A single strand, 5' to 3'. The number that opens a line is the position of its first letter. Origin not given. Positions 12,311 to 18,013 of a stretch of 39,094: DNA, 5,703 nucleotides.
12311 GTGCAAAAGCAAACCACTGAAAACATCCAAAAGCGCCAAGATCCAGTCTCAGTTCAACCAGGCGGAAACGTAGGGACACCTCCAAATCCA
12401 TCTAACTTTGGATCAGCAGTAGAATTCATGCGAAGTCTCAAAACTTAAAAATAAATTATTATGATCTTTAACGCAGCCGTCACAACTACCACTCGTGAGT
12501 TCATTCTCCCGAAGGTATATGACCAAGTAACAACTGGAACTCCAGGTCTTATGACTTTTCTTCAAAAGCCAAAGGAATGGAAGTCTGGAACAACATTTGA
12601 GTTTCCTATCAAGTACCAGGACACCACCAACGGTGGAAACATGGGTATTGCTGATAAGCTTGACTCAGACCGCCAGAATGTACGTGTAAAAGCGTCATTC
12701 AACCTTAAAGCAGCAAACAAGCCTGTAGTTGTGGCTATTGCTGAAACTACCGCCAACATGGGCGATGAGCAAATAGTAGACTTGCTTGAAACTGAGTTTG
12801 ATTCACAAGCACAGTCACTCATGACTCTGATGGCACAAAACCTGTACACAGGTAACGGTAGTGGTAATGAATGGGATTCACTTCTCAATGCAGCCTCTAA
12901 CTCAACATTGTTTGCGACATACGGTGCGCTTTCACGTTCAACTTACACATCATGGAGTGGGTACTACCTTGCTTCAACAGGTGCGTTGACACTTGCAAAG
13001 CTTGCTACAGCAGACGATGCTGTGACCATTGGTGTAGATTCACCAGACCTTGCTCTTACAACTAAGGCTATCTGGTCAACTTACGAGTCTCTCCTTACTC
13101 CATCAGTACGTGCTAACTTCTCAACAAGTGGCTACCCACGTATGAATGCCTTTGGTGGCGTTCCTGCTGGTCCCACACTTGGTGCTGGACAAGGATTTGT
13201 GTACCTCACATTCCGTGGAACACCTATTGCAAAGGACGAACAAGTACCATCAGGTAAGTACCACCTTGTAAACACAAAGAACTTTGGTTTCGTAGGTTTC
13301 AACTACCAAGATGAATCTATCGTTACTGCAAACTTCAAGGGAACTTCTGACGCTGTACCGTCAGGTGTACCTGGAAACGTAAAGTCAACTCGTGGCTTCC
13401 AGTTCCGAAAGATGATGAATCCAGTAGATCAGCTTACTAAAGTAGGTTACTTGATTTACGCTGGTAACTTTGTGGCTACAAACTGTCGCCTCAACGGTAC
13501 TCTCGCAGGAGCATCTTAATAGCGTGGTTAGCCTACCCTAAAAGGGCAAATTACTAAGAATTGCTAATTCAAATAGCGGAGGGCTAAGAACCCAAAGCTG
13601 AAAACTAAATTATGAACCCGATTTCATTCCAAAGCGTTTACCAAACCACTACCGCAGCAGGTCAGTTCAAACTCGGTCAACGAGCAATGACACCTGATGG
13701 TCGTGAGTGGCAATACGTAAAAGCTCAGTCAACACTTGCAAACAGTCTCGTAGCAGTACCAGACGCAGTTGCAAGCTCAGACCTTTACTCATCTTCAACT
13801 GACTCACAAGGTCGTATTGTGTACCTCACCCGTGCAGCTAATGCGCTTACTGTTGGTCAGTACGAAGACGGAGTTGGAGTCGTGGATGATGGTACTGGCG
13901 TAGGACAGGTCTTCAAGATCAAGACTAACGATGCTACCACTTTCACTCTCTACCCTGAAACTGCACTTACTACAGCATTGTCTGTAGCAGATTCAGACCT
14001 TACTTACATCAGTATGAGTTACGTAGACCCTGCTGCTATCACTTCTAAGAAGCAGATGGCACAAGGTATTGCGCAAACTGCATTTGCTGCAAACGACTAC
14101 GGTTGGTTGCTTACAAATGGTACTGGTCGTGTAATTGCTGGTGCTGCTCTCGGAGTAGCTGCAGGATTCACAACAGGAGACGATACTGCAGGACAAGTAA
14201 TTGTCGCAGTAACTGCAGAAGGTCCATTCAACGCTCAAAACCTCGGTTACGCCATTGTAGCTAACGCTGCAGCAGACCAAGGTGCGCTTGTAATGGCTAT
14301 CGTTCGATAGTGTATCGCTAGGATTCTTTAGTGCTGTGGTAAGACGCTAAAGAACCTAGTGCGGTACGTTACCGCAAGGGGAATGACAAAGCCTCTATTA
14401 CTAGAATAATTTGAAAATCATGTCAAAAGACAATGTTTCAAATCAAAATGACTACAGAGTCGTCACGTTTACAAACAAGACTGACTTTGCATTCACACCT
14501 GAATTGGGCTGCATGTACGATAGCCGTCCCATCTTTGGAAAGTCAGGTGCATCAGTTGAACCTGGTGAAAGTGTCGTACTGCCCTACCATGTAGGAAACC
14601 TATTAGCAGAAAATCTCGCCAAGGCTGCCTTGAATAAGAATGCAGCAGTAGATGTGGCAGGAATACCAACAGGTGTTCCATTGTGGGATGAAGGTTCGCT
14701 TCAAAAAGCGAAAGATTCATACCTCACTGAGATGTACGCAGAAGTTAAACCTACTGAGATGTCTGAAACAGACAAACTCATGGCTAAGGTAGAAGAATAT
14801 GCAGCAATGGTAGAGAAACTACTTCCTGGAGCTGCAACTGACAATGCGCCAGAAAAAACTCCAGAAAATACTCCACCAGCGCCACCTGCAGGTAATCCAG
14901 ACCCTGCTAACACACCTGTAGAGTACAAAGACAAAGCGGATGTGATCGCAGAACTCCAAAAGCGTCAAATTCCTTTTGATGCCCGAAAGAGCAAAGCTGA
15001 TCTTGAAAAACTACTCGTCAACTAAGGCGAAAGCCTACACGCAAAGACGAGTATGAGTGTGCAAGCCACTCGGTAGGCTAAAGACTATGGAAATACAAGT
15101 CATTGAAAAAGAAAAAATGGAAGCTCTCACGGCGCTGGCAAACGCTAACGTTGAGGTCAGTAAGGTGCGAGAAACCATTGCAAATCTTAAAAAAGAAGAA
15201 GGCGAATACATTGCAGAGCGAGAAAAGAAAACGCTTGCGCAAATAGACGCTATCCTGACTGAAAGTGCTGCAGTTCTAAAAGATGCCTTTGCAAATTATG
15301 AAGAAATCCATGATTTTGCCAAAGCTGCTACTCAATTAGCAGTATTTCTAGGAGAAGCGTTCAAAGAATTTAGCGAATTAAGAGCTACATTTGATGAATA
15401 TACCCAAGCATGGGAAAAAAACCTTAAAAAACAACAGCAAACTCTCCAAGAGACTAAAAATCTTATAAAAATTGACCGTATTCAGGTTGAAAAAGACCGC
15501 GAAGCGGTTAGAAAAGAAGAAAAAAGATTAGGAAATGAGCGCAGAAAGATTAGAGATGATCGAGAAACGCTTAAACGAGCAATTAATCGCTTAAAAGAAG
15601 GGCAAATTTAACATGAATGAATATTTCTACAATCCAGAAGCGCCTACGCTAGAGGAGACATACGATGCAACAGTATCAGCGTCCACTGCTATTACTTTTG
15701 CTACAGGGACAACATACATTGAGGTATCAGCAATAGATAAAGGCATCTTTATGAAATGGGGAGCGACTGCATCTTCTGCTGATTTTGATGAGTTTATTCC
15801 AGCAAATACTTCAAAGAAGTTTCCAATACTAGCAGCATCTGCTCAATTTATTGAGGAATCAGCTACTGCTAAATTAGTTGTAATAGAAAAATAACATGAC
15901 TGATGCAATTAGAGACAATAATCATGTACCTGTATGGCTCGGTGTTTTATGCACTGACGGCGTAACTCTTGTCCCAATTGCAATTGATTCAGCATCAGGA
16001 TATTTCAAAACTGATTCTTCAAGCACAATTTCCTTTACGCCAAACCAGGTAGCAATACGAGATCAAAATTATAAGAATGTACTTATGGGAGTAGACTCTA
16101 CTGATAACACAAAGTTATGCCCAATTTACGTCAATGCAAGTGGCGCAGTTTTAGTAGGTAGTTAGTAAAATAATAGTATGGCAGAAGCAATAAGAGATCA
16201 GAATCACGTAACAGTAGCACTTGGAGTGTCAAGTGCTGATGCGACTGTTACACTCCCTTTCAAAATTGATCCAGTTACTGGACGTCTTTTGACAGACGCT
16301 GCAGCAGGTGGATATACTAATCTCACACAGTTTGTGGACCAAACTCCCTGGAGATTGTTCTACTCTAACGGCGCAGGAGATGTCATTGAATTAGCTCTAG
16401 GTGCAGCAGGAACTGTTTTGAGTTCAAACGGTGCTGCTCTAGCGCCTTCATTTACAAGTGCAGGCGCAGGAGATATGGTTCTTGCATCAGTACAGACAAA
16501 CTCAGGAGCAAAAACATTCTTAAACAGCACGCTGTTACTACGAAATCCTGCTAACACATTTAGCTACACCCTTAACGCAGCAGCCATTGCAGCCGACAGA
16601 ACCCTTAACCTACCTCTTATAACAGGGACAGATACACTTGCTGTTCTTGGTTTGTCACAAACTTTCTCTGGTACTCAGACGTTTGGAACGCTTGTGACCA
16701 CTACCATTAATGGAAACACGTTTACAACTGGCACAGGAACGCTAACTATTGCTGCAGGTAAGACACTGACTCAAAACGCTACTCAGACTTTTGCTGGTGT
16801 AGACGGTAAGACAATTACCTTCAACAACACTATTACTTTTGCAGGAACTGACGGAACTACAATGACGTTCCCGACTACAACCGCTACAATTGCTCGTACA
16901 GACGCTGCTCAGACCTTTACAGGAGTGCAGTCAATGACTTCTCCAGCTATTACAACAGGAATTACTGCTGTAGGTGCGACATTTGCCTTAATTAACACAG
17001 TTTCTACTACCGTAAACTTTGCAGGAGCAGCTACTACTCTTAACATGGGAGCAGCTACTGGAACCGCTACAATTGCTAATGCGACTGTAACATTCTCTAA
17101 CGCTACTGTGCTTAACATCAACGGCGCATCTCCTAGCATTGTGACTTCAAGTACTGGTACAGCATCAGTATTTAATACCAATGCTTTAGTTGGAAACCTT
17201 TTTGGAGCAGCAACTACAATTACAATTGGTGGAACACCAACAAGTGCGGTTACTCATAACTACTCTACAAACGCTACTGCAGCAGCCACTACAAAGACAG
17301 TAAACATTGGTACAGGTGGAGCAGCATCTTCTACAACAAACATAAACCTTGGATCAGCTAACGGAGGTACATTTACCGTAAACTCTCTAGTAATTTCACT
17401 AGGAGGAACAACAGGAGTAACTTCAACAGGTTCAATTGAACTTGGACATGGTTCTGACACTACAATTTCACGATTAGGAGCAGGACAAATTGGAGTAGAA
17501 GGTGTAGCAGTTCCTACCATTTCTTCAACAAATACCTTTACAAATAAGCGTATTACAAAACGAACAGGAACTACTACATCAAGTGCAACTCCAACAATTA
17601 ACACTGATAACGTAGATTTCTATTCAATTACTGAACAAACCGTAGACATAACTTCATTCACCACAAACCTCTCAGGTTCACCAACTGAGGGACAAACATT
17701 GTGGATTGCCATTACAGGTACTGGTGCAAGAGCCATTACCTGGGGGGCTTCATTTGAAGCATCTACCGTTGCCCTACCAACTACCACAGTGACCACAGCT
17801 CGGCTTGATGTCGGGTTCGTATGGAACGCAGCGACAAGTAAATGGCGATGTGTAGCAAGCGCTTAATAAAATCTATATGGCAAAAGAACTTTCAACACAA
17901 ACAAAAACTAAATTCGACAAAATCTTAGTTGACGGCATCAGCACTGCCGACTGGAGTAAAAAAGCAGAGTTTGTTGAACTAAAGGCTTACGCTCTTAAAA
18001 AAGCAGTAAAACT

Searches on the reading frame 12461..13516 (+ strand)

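Call 17: search_protein_families(library=phrogs, proteins=[window:12461-13516:+], max_evalue=0.001)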
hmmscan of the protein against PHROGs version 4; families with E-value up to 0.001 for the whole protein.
window:12461-13516:+ (352 aa): 1 family
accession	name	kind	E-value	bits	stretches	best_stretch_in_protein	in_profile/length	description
phrog_9953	-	head and packaging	9.3e-31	108.4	1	6-350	12-328/329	major head protein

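Call 19: search_protein_families(library=pfam, proteins=[window:12461-13516:+], max_evalue=0.001)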
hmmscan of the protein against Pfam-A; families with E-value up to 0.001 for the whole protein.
window:12461-13516:+ (352 aa): 0 families

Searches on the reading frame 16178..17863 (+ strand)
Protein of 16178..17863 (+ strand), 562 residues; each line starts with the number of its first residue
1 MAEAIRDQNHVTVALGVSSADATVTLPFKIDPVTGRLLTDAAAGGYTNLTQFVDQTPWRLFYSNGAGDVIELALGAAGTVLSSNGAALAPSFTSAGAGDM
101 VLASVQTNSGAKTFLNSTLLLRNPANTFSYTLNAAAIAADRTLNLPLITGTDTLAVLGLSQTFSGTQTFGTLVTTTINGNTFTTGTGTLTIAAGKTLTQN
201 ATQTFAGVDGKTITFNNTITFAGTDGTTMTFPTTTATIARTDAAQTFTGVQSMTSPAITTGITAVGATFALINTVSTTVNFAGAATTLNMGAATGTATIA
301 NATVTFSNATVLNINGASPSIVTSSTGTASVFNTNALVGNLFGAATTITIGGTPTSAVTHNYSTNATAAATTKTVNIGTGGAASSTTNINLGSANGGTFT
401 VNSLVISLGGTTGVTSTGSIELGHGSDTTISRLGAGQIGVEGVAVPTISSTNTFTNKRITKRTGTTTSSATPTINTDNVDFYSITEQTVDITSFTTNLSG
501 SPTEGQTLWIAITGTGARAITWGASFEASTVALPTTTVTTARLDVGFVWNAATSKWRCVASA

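Call 17: search_protein_families(library=phrogs, proteins=[window:16178-17863:+], max_evalue=0.001)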
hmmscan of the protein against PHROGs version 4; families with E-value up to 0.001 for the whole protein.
window:16178-17863:+ (562 aa): 2 families
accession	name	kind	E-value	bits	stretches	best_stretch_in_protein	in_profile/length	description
phrog_3030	-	unknown function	8.8e-17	62.2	1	432-560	138-267/272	-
phrog_6002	-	head and packaging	1.2e-09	37.4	1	154-312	496-660/1183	virion structural protein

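Call 19: search_protein_families(library=pfam, proteins=[window:16178-17863:+], max_evalue=0.001)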
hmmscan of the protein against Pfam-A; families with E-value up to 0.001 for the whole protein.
window:16178-17863:+ (562 aa): 0 families
